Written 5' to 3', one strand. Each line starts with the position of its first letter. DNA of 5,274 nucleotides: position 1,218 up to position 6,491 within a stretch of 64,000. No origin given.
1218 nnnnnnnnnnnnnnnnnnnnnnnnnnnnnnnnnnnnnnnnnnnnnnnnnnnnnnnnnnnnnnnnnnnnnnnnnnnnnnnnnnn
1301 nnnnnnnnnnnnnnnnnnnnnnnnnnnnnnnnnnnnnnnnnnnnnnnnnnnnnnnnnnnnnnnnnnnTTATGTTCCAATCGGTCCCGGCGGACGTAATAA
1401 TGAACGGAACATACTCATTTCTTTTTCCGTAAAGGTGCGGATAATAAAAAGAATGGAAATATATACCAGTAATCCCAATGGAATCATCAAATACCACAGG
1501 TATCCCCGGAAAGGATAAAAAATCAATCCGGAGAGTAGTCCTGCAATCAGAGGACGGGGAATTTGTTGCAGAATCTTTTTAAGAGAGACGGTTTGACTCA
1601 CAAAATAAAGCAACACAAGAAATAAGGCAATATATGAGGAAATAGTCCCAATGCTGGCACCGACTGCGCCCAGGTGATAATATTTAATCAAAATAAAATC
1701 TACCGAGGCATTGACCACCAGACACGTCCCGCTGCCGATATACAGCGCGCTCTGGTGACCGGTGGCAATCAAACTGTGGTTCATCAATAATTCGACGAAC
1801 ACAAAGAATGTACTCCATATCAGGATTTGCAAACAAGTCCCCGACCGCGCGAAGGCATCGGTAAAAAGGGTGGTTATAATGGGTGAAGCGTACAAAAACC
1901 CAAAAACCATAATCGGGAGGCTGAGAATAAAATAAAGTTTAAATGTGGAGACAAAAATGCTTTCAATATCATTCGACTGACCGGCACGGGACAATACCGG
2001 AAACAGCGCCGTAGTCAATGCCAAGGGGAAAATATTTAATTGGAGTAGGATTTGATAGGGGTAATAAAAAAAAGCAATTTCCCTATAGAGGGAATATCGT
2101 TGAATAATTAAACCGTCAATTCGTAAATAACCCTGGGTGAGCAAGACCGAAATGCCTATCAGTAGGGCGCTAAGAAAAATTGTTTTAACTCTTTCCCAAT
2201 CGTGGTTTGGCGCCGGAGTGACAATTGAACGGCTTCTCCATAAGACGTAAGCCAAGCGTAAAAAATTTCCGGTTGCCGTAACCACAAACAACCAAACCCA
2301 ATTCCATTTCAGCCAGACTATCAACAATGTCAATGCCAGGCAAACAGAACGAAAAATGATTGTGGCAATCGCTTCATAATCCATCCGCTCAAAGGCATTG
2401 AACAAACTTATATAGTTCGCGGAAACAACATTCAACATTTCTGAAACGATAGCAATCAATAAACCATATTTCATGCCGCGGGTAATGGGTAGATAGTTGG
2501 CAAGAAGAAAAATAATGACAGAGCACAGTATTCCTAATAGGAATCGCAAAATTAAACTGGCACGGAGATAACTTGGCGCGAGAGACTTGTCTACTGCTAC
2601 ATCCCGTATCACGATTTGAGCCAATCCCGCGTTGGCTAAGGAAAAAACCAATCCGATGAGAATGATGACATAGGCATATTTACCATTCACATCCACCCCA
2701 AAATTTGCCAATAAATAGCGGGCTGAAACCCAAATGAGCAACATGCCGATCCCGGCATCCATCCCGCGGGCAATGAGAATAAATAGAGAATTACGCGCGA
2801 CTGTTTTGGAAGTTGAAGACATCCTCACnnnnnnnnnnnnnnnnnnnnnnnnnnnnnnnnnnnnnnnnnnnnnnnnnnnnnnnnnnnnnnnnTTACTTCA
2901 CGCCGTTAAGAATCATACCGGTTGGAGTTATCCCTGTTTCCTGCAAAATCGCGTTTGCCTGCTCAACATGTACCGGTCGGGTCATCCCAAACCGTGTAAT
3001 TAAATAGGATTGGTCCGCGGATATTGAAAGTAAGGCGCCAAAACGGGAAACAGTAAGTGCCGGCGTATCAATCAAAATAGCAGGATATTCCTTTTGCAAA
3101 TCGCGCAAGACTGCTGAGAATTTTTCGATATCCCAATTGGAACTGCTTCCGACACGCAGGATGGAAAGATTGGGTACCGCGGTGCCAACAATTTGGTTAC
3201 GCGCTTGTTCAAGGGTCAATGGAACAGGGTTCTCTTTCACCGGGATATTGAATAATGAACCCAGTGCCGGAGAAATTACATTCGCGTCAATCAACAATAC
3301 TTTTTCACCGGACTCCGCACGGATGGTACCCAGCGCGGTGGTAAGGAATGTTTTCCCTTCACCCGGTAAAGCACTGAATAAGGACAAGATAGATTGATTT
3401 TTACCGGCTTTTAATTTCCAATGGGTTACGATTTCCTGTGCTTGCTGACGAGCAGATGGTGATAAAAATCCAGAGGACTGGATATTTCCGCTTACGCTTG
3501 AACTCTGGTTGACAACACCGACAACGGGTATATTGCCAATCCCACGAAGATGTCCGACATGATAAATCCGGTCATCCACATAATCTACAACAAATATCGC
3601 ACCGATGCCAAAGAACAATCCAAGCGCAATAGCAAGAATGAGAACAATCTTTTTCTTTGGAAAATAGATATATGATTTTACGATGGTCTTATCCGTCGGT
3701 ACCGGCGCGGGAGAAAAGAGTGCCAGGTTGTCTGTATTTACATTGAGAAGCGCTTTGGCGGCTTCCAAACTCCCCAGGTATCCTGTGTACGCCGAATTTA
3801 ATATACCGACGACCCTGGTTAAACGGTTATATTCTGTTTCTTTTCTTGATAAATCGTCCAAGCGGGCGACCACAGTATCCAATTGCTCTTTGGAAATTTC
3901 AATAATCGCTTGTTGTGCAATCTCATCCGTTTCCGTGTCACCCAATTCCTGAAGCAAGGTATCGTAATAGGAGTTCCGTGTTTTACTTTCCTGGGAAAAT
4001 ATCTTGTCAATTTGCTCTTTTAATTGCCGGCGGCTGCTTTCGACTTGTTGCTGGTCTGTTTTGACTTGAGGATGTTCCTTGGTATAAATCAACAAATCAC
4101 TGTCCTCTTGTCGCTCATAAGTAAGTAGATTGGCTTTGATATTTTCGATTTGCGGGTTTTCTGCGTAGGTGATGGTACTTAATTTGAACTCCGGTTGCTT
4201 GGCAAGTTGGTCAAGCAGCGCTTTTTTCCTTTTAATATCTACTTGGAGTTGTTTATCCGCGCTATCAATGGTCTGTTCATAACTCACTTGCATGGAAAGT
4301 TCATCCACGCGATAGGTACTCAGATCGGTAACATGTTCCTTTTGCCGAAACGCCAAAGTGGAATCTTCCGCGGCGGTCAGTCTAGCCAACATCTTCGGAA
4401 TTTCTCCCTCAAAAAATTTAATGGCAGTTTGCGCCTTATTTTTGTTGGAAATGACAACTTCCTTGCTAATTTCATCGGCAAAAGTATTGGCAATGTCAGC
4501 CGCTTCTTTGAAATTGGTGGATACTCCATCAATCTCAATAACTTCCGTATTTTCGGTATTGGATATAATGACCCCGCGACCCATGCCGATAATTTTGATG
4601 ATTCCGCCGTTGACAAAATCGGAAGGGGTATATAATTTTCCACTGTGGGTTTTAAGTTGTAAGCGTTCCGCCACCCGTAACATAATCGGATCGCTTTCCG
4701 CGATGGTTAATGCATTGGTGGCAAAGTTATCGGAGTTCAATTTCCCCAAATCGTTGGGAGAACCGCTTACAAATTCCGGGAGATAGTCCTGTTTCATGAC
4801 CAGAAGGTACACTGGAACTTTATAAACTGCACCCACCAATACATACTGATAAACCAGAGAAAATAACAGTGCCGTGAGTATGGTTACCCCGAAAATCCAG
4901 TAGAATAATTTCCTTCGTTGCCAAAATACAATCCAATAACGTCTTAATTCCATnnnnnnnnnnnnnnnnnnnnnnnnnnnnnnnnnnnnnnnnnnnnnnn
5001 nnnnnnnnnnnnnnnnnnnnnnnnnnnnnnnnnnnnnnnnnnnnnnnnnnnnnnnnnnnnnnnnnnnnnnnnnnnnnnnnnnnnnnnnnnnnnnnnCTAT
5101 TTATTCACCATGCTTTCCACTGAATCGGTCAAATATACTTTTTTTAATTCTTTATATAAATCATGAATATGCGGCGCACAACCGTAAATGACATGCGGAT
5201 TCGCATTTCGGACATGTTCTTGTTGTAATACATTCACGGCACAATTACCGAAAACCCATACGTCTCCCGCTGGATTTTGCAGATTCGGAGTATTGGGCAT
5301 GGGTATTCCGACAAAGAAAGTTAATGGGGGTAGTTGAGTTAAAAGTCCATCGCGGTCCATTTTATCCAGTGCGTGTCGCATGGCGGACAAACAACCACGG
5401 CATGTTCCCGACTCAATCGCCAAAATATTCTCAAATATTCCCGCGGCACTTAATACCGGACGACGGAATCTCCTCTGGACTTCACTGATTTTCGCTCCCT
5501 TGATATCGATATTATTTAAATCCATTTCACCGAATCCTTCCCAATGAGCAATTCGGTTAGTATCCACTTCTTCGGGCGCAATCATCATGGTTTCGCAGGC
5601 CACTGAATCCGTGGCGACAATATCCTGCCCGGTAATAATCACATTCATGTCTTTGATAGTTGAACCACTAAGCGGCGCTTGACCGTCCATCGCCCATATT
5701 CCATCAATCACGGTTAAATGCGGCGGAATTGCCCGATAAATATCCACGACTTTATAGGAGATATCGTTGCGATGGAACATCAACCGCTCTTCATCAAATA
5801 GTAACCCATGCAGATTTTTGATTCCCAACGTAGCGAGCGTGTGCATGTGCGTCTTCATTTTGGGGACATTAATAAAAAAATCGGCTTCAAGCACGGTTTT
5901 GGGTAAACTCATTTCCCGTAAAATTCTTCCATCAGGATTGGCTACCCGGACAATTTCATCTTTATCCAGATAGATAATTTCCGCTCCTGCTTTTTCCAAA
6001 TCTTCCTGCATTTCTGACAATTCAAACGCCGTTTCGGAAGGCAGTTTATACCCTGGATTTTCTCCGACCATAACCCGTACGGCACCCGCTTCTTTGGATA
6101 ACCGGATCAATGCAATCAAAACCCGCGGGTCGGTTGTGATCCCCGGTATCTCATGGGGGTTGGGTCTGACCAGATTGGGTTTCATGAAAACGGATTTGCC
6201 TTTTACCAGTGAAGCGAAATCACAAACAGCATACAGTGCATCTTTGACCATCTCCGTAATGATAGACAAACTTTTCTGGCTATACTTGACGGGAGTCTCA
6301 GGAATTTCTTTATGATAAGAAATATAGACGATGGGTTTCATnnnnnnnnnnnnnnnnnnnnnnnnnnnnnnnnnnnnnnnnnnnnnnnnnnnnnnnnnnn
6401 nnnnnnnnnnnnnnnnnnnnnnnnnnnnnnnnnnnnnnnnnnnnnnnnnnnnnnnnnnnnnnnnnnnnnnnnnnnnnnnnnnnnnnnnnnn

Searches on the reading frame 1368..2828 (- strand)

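Call 25: search_protein_families(library=pfam, proteins=[window:1368-2828:-], max_evalue=0.00001)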
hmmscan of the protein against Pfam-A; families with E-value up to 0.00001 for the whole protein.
window:1368-2828:- (486 aa): 2 families
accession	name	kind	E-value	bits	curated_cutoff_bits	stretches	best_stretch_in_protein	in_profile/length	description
PF01943.22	Polysacc_synt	-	2.9e-15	56.9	28.2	1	11-281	2-272/274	Polysaccharide biosynthesis protein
PF13440.11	Polysacc_synt_3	-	3.5e-12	46.6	23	1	49-327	12-289/293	Polysaccharide biosynthesis protein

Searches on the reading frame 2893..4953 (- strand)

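Call 25: search_protein_families(library=pfam, proteins=[window:2893-4953:-], max_evalue=0.00001)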
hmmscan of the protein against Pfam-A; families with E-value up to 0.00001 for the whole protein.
window:2893-4953:- (686 aa): 1 family
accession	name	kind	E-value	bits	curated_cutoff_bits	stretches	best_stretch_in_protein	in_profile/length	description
PF01656.29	CbiA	-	2e-06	28.2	25.4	1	531-625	9-71/125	CobQ/CobB/MinD/ParA nucleotide binding domain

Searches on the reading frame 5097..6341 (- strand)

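Call 25: search_protein_families(library=pfam, proteins=[window:5097-6341:-], max_evalue=0.00001)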
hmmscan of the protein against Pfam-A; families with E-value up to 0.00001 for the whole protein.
window:5097-6341:- (414 aa): 1 family
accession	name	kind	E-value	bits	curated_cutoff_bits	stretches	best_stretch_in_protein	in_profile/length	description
PF04015.17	DUF362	-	8.2e-50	170.1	24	1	51-250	1-200/200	Domain of unknown function (DUF362)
